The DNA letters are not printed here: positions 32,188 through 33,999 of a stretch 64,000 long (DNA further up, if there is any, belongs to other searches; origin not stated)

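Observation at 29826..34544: Uncharacterised three-gene operon: J-domain protein, MshEN-AAA+ ATPase, and a giant helical-repeat/MORN protein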

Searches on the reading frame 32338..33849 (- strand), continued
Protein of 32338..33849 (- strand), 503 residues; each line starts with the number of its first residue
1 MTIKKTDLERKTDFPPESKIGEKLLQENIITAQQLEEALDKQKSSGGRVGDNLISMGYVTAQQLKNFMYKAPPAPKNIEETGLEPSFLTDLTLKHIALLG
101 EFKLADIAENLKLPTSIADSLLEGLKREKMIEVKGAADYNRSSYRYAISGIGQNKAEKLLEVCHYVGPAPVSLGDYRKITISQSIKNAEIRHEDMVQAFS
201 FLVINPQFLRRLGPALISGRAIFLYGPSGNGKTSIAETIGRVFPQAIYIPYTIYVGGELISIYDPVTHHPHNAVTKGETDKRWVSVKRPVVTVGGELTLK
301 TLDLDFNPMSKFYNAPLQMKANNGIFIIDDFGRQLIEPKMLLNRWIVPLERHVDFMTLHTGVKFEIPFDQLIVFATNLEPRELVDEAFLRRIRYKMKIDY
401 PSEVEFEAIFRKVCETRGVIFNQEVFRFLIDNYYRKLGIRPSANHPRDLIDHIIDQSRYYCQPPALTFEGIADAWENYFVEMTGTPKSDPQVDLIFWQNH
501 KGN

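Call 75: search_protein_families(library=pfam, proteins=[L097:563-2284:-, L097:2286-2702:-, L097:2953-4203:-, L097:8661-9446:+, L097:9572-10186:+, L010:570-2123:-, L010:3395-4750:-, L010:5399-5794:-], max_evalue=0.001)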
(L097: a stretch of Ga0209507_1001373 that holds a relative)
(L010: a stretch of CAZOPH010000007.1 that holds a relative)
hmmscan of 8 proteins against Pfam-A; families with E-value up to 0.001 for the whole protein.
L097:563-2284:- (573 aa): 3 families
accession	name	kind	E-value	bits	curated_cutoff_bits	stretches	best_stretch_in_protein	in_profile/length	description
PF02645.21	DegV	-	4.2e-45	154.7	27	1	292-567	2-279/280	Uncharacterised protein, DegV family COG1307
PF02734.22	Dak2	-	1.9e-18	67.4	27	1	30-176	1-172/174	DAK2 domain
PF21645.3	FakA-like_M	-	3.3e-08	33.7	24.9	1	210-282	2-79/80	Fatty acid kinase subunit A-like, middle domain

L097:2286-2702:- (138 aa): 2 families
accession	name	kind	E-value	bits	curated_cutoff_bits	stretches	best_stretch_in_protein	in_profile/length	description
PF13279.12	4HBT_2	-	4.5e-11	43.7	25.5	1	14-133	1-119/122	Thioesterase-like superfamily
PF03061.28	4HBT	-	3.2e-07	31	20.6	1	23-107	2-79/79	Thioesterase superfamily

L097:2953-4203:- (416 aa): 2 families
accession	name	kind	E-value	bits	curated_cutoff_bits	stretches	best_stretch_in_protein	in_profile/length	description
PF02310.24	B12-binding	-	1e-08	35.4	32.1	1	26-125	10-120/121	B12 binding domain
PF04055.27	Radical_SAM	-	0.00029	21.5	29.5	0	177-289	4-126/166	Radical SAM superfamily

L097:8661-9446:+ (261 aa): 2 families
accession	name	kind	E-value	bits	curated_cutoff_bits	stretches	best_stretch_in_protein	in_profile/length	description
PF00378.25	ECH_1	-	4.4e-66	223.2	27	1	9-260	3-250/251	Enoyl-CoA hydratase/isomerase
PF16113.10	ECH_2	-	6.9e-32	111.7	27.2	1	13-189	2-177/335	Enoyl-CoA hydratase/isomerase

L097:9572-10186:+ (204 aa): 1 family
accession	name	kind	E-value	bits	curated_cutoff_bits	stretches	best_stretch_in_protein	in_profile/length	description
PF13378.12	MR_MLE_C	-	9.5e-26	91.3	29.4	1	44-195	41-180/219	Enolase C-terminal domain-like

L010:570-2123:- (517 aa): 1 family
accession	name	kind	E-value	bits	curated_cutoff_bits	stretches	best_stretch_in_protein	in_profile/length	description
PF00221.24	Lyase_aromatic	-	3.6e-151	504.5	27.3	1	18-485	2-466/466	Aromatic amino acid lyase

L010:3395-4750:- (451 aa): 2 families
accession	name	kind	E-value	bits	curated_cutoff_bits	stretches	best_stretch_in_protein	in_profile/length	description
PF00109.32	ketoacyl-synt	-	2.1e-37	129.5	20.8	1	46-287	2-252/252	Beta-ketoacyl synthase, N-terminal domain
PF02801.28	Ketoacyl-synt_C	-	1.1e-17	64.6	20.8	1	295-408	1-118/119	Beta-ketoacyl synthase, C-terminal domain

L010:5399-5794:- (131 aa): 0 families

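Call 80: find_encoding_contigs(protein=P0010, flank=6000, max_places=1)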
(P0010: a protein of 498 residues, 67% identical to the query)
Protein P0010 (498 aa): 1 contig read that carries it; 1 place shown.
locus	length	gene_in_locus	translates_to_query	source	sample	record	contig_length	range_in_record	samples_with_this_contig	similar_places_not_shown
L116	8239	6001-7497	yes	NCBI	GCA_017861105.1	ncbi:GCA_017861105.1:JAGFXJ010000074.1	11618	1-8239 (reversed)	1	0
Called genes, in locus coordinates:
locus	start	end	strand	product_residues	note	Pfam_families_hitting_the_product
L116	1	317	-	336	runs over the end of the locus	PF03480:DctP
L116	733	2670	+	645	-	-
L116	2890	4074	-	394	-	PF00753:Lactamase_B, PF19583:ODP, PF12706:Lactamase_B_2 (weak), PF00258:Flavodoxin_1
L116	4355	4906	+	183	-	PF01814:Hemerythrin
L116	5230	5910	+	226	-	PF00877:NLPC_P60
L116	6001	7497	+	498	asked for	-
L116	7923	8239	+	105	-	?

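Call 85: search_protein_representatives(protein=window:32338-33849:-)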
Query: 503 residues. Proteins with E-value up to 0.001 (for the whole library): 4174; up to 1e-10: 2244; up to 1e-30: 774. The best 150 are listed.
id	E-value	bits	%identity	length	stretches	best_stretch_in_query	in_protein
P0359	2.3e-152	524.6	50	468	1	19-481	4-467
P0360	2.7e-131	455.1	47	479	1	19-482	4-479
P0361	4.5e-127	441.2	43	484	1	20-480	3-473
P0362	1.7e-120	419.5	49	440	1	69-482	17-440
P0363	6.0e-116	404.5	45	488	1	63-480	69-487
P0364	2.4e-113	395.9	43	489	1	19-477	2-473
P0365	8.1e-113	394.2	41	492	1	21-485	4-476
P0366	1.1e-111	390.4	45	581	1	71-481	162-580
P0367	1.5e-111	390.0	47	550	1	72-483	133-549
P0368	8.2e-111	387.5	43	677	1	20-477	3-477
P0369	1.5e-110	386.7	41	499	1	19-483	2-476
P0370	3.4e-110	385.5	41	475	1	27-485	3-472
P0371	6.2e-110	384.7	45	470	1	68-483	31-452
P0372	8.8e-110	384.2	45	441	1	72-480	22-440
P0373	6.2e-108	378.1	46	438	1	74-485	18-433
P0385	3.0e-102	359.3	43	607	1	63-480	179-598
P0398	2.6e-99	349.6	45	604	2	277-480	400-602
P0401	1.4e-98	347.2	44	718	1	72-481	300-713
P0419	5.6e-95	335.3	41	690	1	71-481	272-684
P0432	1.5e-92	327.3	43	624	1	71-461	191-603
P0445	4.6e-90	319.1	41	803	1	71-480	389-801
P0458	9.3e-87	308.2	38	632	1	73-481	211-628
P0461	4.1e-86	306.1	41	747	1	71-480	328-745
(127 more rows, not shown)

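Call 86: search_protein_families(library=pfam, proteins=[P0366, P0367, P0385, P0398, P0401, P0419, P0445, P0461, P0458, P0432], max_evalue=0.001)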
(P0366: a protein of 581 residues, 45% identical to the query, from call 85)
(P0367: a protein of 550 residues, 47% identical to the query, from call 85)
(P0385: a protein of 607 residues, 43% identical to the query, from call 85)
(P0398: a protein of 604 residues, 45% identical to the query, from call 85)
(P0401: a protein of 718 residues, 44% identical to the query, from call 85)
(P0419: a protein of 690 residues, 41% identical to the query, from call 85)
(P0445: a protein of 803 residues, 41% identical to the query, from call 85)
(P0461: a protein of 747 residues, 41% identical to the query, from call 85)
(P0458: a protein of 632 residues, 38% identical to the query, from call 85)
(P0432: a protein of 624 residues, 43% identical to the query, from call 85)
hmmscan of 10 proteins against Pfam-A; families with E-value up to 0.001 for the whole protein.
P0366 (581 aa): 3 families
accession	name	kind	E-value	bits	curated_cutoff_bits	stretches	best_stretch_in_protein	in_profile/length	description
PF20030.5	bpMoxR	-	0.00015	21.4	27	1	286-339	7-60/205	MoxR domain in the MoxR-vWA-beta-propeller ternary systems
PF00004.35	AAA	-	0.00046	21.1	21.2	0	313-343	1-31/131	ATPase family associated with various cellular activities (AAA)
PF07728.20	AAA_5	-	0.00082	19.8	22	0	313-336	2-26/139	AAA domain (dynein-related subfamily)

P0367 (550 aa): 0 families

P0385 (607 aa): 1 family
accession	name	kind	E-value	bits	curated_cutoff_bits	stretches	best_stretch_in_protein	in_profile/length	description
PF13191.12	AAA_16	-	0.00064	20.7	32.6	0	323-391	11-86/167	AAA ATPase domain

P0398 (604 aa): 0 families

P0401 (718 aa): 2 families
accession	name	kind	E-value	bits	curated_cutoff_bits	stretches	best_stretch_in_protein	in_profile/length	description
PF00498.31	FHA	-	1.3e-14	54.8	20.7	1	23-85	1-65/67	FHA domain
PF16697.10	Yop-YscD_cpl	-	1.5e-09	38.4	33.2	1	14-90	10-87/94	Inner membrane component of T3SS, cytoplasmic domain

P0419 (690 aa): 2 families
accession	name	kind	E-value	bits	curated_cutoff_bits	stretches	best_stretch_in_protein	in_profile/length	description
PF00498.31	FHA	-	1.5e-09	38.6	20.7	1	24-86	2-66/67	FHA domain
PF16697.10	Yop-YscD_cpl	-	9.7e-05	23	33.2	1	15-90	11-87/94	Inner membrane component of T3SS, cytoplasmic domain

P0445 (803 aa): 1 family
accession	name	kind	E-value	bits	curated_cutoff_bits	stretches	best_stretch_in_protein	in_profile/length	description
PF08668.18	HDOD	-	8.7e-38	130.2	22.9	1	61-247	5-193/196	HDOD domain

P0461 (747 aa): 0 families

P0458 (632 aa): 1 family
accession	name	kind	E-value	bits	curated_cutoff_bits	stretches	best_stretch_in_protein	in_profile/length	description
PF01078.27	Mg_chelatase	-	0.00048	20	20.3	0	353-383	17-47/207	Magnesium chelatase, subunit ChlI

P0432 (624 aa): 2 families
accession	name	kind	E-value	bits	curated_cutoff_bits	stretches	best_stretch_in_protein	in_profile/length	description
PF13191.12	AAA_16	-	2e-05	25.6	32.6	1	338-485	21-152/167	AAA ATPase domain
PF13401.12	AAA_22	-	0.00065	20.5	27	0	339-391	5-56/130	AAA domain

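Call 91: search_dna_similar(query=window:32338-33849:-, collection=plasmids, mode=protein, max_rows=12, max_evalue=1e-10)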
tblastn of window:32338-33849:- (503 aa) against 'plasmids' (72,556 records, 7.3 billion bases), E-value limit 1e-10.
Records with a match: 76; places in all: 76; records where one place covers at least 80% of the query: 75.
Best place of each record, by identity: <60% 76.
By first word of the organism name: Rhizobium 57; Sinorhizobium 7; Burkholderia 6; Paraburkholderia 2; Ensifer 1; Salipiger 1; Pseudorhodobacter 1; Photobacterium 1.
By predicted mobility (MOB-suite, as given by PLSDB): non-mobilizable 48; conjugative 24; mobilizable 4.
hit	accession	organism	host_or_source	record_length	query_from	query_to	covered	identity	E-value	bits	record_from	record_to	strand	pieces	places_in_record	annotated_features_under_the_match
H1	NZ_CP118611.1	Ensifer adhaerens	Pure isolate,Rhizosphere of Cyperus ...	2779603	49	492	88%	40.3%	6e-93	317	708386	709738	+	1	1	none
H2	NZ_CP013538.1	Rhizobium phaseoli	Phaseolus vulgaris,Whole ...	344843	70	491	84%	41.9%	5e-99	334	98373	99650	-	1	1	hypothetical protein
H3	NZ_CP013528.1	Rhizobium phaseoli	Phaseolus vulgaris,Whole ...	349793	70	491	84%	41.9%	5e-99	334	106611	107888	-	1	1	hypothetical protein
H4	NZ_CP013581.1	Rhizobium phaseoli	-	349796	70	491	84%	41.9%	5e-99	334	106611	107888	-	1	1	hypothetical protein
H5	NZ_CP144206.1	Sinorhizobium chiapasense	mixed culture,rhizosphere soil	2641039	55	480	85%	41.0%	3e-91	311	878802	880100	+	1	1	none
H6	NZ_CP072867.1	Rhizobium sp. NLR16a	lentil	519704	70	480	82%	42.5%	1e-97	330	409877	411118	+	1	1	AAA family ATPase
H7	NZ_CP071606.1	Rhizobium binae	lentil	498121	66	479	82%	42.1%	5e-98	331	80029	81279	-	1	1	AAA family ATPase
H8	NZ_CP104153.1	Rhizobium sophoriradicis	Phaseolus vulgaris,cell culture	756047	70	480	82%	42.4%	4e-101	340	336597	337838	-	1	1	AAA family ATPase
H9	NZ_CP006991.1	Rhizobium etli bv. mimosae str. IE4771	Phaseolus vulgaris,whole organism,nodule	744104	70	480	82%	42.4%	2e-99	335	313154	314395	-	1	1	ATPase AAA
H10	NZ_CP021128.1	Rhizobium sp. Kim5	Phaseolus vulgaris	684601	70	480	82%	42.4%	2e-99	335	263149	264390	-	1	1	AAA family ATPase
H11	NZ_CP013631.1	Rhizobium sp. N324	Phaseolus vulgaris,Whole ...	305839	70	480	82%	42.3%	1e-98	333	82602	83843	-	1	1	hypothetical protein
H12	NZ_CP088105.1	Rhizobium ruizarguesonis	cell culture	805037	70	481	82%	42.1%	3e-97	329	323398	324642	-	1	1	ATPase AAA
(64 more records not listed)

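Call 92: get_annotated_region(hit=H9, flank=9000)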
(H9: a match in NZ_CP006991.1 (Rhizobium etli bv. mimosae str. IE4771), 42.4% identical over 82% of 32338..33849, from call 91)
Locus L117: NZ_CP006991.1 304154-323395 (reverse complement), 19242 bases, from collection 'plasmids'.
description: Rhizobium etli bv. mimosae str. IE4771 plasmid pRetIE4771e, complete sequence
organism: Rhizobium etli bv. mimosae str. IE4771 (NCBI taxid 1432050)
taxonomy: Bacteria; Pseudomonadota; Alphaproteobacteria; Hyphomicrobiales; Rhizobiaceae; Rhizobium; Rhizobium etli; Rhizobium etli bv. mimosae str. IE4771
host: -; source: Phaseolus vulgaris,whole organism,nodule; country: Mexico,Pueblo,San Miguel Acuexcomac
typing (MOB-suite, as given by PLSDB): conjugative; replicon rep_cluster_841; relaxase MOBQ; mating-pair formation MPF_T
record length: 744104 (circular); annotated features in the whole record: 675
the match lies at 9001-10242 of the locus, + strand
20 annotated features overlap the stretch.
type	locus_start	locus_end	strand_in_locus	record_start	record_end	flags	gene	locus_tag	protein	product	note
CDS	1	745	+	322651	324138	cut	-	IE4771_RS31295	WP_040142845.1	type II and III secretion system protein family protein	-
CDS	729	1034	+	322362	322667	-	-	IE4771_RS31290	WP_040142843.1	hypothetical protein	-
CDS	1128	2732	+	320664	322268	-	-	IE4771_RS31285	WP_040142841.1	pilus assembly protein TadG-related protein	-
CDS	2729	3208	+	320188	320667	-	-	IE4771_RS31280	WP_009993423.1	TadE/TadG family type IV pilus assembly protein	-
CDS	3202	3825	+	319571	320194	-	-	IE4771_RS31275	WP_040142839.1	TadE/TadG family type IV pilus assembly protein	-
CDS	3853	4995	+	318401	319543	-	-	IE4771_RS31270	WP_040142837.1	pilus assembly protein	-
CDS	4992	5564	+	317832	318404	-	-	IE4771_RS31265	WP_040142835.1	L,D-transpeptidase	GO:0018104 - peptidoglycan-protein cross-linking [Evidence IEA]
CDS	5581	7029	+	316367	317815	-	-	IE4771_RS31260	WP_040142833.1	CpaF family protein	-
CDS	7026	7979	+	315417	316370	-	-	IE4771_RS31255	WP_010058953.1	type II secretion system F family protein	-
CDS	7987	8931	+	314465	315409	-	-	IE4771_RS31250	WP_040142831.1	type II secretion system F family protein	-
CDS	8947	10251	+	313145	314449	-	-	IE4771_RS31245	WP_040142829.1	ATPase AAA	-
CDS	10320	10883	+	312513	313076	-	-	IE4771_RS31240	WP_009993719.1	hypothetical protein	-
CDS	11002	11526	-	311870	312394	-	-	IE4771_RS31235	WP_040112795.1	tetratricopeptide repeat protein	-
CDS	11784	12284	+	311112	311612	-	-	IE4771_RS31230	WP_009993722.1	hypothetical protein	-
CDS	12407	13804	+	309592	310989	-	-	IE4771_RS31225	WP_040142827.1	nodulation protein NfeD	-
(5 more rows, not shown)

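Call 93: search_dna_similar(query=window:32338-33849:-, collection=plasmids, mode=protein, max_rows=25, max_evalue=1e-10, rows=spread)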
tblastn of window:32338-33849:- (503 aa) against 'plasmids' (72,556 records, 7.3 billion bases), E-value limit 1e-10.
Records with a match: 76; places in all: 76; records where one place covers at least 80% of the query: 75.
Best place of each record, by identity: <60% 76.
By first word of the organism name: Rhizobium 57; Sinorhizobium 7; Burkholderia 6; Paraburkholderia 2; Ensifer 1; Salipiger 1; Pseudorhodobacter 1; Photobacterium 1.
By predicted mobility (MOB-suite, as given by PLSDB): non-mobilizable 48; conjugative 24; mobilizable 4.
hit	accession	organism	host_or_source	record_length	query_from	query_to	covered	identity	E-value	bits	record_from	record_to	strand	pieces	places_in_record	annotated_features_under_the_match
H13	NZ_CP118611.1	Ensifer adhaerens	Pure isolate,Rhizosphere of Cyperus ...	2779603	49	492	88%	40.3%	6e-93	317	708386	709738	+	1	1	none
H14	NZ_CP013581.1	Rhizobium phaseoli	-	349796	70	491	84%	41.9%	5e-99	334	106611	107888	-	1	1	hypothetical protein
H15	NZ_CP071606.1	Rhizobium binae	lentil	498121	66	479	82%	42.1%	5e-98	331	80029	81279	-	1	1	AAA family ATPase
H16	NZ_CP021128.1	Rhizobium sp. Kim5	Phaseolus vulgaris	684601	70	480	82%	42.4%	2e-99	335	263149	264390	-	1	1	AAA family ATPase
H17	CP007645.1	Rhizobium etli bv. phaseoli str. IE4803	Phaseolus vulgaris,whole organism,nodule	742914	70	480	82%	42.2%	3e-100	338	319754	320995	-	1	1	ATPase domain-containing protein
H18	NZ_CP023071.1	Sinorhizobium fredii CCBAU 83666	G.max,nodule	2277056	70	480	82%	42.0%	4e-97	328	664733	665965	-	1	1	record has no annotation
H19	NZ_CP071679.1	Rhizobium ruizarguesonis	lentil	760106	70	488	83%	41.2%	3e-98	332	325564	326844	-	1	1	AAA family ATPase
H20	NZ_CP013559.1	Rhizobium phaseoli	Phaseolus vulgaris,Whole ...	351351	70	480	82%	41.9%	3e-97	329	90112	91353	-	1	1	hypothetical protein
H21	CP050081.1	Rhizobium leguminosarum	Trifolium pratense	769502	70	488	83%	41.0%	7e-98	331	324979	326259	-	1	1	AAA family ATPase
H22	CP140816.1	Rhizobium ruizarguesonis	Trifolium pratense,whole organism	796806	70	481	82%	41.6%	1e-96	327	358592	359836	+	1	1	AAA family ATPase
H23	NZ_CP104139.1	Rhizobium sp. WSM1274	Vicia sp.,cell culture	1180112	70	480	82%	41.7%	1e-97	330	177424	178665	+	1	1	record has no annotation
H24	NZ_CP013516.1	Rhizobium sp. N1314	Phaseolus vulgaris,Whole ...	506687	70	480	82%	41.7%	1e-96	327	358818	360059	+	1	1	hypothetical protein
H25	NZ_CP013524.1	Rhizobium phaseoli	Phaseolus vulgaris,Whole ...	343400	70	480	82%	41.4%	2e-97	330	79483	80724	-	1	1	hypothetical protein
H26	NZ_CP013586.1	Rhizobium phaseoli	Phaseolus vulgaris,Whole ...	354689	70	480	82%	41.4%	2e-97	329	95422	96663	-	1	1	hypothetical protein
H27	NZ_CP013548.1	Rhizobium phaseoli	Phaseolus vulgaris,Whole ...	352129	70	480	82%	41.4%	3e-97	329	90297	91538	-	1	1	hypothetical protein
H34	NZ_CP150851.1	Burkholderia pyrrocinia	-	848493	72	479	81%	37.7%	3e-83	288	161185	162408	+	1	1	ATP-binding protein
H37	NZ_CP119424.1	Photobacterium sp. DA100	-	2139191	75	480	81%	34.8%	6e-84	290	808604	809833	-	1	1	none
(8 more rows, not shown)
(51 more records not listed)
